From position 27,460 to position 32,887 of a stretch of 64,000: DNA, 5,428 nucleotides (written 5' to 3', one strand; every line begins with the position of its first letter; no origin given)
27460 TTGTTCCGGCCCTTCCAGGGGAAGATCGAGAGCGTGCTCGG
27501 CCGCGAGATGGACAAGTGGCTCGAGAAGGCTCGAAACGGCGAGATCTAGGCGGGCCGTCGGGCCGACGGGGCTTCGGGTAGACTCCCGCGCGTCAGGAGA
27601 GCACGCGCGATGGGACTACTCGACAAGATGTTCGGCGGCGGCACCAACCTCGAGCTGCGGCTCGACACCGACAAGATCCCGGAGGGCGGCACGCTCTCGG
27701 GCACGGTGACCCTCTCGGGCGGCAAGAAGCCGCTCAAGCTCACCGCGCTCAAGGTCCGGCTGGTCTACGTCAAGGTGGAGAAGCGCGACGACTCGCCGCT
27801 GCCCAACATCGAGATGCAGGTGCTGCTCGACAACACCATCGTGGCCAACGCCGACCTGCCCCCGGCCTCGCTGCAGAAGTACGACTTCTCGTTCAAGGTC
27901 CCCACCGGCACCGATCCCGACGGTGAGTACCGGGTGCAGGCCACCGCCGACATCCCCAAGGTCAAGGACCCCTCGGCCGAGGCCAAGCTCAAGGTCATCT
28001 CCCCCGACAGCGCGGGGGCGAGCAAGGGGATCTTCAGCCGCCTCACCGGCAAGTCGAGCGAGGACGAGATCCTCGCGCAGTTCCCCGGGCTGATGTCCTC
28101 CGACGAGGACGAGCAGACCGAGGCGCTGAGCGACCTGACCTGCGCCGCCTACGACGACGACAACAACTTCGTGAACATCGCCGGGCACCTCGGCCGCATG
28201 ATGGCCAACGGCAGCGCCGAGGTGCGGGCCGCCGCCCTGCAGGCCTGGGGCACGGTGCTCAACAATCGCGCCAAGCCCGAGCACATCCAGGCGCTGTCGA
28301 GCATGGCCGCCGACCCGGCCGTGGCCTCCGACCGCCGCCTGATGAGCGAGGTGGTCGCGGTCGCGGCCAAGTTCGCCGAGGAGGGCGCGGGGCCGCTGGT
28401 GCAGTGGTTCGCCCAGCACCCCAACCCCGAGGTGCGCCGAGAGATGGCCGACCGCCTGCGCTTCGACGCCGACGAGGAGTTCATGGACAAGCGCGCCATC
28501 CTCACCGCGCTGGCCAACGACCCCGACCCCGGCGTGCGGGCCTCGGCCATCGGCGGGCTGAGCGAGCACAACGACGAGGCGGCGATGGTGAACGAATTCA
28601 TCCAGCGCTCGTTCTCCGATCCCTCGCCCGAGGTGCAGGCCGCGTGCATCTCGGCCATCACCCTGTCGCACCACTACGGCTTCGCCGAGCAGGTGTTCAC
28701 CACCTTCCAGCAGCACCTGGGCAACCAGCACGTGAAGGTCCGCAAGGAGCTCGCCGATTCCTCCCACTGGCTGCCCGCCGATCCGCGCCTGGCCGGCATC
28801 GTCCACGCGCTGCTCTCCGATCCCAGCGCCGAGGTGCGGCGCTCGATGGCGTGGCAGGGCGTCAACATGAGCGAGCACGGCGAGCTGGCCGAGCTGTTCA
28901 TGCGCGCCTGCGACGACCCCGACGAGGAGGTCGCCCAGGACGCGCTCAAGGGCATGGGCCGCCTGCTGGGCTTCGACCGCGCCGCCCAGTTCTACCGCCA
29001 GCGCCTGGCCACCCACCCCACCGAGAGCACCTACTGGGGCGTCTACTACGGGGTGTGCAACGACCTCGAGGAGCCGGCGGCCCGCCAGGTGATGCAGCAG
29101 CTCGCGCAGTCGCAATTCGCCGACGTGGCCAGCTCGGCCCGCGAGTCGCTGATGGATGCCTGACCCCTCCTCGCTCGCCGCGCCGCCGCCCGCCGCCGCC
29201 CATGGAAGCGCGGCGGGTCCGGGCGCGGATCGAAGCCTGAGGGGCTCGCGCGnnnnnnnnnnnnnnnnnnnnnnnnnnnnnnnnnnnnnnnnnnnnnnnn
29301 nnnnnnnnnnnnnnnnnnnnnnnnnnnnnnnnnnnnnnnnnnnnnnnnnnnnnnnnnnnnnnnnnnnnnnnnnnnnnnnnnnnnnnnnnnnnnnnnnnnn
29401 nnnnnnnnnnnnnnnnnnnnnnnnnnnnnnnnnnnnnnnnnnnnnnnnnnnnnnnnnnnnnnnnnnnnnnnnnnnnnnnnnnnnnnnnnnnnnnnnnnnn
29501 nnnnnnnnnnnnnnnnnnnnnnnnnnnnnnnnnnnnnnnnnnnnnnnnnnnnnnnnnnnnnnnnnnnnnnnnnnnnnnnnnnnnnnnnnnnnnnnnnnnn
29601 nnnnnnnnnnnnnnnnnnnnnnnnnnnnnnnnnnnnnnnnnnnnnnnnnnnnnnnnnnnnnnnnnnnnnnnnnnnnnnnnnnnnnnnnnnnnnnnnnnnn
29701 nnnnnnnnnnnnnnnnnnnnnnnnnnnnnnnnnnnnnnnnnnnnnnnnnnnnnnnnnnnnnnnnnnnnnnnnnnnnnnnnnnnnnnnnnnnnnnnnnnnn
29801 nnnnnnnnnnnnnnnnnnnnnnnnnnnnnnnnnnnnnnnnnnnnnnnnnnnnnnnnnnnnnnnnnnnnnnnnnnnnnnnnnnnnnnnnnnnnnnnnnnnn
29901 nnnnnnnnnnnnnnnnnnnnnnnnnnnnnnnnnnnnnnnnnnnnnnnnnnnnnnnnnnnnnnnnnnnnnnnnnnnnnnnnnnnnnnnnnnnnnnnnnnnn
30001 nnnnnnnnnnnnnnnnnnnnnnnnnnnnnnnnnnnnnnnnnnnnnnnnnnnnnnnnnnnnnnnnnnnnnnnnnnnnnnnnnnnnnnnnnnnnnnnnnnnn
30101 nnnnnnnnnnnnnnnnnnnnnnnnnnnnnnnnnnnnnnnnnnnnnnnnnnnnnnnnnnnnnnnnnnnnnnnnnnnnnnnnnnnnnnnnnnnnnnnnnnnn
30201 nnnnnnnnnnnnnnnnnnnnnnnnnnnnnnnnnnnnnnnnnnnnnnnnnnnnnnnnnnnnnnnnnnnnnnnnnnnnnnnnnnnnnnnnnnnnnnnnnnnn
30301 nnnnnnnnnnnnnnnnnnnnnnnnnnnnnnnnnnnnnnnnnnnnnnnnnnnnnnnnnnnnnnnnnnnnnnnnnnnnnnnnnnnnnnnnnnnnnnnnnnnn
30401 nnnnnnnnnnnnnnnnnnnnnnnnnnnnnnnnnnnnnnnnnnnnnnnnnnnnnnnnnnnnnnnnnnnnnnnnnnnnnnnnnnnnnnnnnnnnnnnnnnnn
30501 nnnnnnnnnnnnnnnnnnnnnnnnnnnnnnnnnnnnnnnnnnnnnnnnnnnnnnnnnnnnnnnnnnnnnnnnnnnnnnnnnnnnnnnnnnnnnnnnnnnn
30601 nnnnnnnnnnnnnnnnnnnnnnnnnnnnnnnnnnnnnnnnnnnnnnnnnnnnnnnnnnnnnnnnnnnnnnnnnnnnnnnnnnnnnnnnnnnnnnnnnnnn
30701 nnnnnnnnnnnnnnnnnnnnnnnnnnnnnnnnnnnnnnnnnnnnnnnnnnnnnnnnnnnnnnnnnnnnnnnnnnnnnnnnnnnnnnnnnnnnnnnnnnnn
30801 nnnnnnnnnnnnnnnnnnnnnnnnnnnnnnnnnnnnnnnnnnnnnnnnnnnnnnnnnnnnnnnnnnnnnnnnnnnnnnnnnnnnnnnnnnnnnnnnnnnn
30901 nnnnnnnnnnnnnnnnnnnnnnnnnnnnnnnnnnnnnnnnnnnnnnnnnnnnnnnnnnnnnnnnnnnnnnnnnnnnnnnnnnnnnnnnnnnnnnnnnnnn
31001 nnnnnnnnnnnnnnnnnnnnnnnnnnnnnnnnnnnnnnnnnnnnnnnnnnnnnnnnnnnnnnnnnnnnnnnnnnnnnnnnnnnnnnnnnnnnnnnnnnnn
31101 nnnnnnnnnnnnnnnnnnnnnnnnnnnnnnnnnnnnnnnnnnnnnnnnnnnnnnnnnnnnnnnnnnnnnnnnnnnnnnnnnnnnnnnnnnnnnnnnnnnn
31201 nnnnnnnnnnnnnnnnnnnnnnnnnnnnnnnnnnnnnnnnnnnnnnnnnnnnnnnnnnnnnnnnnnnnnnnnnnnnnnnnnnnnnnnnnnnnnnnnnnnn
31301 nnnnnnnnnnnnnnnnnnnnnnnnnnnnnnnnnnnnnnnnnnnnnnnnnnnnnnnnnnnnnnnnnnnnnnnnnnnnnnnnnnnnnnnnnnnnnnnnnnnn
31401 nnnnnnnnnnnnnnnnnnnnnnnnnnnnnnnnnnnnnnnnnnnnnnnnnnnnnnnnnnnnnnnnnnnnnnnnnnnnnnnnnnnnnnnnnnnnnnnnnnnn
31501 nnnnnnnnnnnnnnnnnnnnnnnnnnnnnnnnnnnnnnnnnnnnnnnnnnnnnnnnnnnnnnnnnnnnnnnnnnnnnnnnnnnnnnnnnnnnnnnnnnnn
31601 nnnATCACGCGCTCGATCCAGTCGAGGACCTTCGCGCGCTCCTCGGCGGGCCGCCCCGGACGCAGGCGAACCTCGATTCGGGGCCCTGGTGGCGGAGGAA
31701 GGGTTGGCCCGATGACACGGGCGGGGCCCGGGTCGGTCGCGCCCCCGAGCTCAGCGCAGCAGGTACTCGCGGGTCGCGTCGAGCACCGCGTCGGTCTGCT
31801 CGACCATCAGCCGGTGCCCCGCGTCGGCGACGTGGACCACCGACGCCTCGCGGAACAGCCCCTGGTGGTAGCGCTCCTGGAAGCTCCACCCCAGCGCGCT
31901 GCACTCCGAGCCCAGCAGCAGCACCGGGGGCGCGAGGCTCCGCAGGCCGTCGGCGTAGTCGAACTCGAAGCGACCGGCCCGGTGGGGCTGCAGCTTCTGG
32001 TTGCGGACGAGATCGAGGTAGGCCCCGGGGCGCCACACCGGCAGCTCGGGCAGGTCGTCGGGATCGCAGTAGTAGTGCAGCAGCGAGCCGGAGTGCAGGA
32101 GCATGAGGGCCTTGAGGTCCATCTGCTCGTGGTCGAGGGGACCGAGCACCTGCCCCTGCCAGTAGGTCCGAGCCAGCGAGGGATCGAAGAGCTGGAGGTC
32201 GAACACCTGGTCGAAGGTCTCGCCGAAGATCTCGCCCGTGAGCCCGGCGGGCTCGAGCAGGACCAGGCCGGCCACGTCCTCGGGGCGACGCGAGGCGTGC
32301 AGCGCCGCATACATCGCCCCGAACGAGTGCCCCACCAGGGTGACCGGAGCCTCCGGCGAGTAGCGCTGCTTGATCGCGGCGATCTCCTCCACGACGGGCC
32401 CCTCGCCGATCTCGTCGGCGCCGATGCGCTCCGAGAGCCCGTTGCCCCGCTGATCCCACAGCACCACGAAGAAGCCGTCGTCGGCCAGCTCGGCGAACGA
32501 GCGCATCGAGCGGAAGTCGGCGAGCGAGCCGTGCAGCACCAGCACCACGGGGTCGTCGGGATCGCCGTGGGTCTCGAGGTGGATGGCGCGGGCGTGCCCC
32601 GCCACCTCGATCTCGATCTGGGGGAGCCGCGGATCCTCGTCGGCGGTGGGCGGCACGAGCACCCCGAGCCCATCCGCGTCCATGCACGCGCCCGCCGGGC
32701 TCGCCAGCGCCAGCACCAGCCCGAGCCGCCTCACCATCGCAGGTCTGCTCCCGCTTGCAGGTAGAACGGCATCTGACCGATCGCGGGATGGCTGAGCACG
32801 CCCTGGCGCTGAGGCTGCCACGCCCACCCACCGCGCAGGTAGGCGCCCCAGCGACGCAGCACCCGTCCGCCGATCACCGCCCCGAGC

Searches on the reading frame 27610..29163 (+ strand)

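Call 90: search_protein_families(library=pfam, proteins=[window:27610-29163:+], max_evalue=0.0001)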
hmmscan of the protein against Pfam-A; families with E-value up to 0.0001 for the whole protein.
window:27610-29163:+ (517 aa): 4 families
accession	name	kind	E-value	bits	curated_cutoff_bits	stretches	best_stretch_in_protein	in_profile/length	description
PF13646.12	HEAT_2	-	1.4e-21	77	27.7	1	262-325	3-63/88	HEAT repeats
PF02985.28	HEAT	-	2.1e-17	62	23.5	0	298-318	5-25/31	HEAT repeat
PF07070.16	Spo0M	-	5.9e-07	29.7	23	1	9-123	10-128/213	SpoOM protein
PF13513.12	HEAT_EZ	-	1.6e-05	25.7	27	0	298-318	33-53/55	HEAT-like repeat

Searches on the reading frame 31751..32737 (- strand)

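Call 90: search_protein_families(library=pfam, proteins=[window:31751-32737:-], max_evalue=0.0001)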
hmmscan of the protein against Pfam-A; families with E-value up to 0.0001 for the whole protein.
window:31751-32737:- (328 aa): 3 families
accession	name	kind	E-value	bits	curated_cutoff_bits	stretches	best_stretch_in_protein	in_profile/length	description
PF00561.26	Abhydrolase_1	-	9e-18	65.3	25.8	1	63-169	1-114/245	alpha/beta hydrolase fold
PF12697.13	Abhydrolase_6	-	2.6e-15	58.1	26.3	1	65-321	1-217/217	Alpha/beta hydrolase family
PF12146.15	Hydrolase_4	-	3.3e-14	53.2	27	1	62-165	4-111/239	Serine aminopeptidase, S33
